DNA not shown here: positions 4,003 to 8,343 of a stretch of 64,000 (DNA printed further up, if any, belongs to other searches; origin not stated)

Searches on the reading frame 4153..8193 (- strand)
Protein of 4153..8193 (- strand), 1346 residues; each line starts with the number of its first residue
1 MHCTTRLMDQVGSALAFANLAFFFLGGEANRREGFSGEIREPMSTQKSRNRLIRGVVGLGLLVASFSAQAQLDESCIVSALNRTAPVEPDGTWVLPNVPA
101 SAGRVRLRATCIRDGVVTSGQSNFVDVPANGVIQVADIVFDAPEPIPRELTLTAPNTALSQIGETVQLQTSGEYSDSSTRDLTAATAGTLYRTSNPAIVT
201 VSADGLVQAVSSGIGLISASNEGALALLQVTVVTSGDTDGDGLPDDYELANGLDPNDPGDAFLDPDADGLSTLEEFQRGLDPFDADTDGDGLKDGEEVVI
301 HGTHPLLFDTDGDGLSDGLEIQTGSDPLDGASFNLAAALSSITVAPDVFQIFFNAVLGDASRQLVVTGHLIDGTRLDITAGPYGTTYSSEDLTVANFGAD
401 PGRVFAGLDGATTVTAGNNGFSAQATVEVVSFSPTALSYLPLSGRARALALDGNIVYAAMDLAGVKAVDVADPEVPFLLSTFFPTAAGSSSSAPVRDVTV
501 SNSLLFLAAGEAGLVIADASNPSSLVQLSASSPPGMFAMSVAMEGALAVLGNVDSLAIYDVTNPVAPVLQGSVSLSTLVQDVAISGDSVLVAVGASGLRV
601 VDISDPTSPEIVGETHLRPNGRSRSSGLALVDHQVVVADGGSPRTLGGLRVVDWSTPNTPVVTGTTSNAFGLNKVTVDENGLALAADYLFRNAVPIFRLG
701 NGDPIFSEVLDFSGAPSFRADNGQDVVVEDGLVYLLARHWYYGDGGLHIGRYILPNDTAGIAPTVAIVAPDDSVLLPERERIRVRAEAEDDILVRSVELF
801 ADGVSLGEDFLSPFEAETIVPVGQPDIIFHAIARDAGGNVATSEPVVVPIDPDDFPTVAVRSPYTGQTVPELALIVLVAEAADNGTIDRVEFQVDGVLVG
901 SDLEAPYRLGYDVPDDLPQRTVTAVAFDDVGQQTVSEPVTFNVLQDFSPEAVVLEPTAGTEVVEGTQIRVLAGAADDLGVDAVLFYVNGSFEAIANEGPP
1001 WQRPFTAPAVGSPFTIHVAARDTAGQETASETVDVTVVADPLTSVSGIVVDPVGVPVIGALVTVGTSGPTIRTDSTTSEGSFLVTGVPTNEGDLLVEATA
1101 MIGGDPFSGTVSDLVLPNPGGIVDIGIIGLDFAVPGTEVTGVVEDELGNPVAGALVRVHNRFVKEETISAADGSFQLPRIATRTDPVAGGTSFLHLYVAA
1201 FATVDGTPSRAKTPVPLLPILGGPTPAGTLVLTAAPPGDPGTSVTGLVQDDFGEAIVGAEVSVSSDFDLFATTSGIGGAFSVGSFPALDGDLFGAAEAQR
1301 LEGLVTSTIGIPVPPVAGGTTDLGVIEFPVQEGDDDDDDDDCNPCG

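Call 10: search_protein_families(library=pfam, proteins=[window:4153-8193:-], max_evalue=0.001)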
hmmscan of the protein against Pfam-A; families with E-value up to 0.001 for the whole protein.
window:4153-8193:- (1346 aa): 5 families
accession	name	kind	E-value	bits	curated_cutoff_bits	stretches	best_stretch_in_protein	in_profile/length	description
PF17957.7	Big_7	-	3e-27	95.5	24.1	3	856-923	1-67/70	Bacterial Ig domain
PF08309.17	LVIVD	-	4.1e-18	64.9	20.2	1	579-613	4-38/42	LVIVD repeat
PF18884.5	TSP3_bac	-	4e-16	59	25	2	309-329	1-21/22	Bacterial TSP3 repeat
PF13620.12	CarboxypepD_reg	-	9.3e-14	52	32.3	2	1044-1100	1-56/82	Carboxypeptidase regulatory-like domain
PF02368.24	Big_2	-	8.7e-05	22.8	22.8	1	155-219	9-66/79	Bacterial Ig-like domain (group 2)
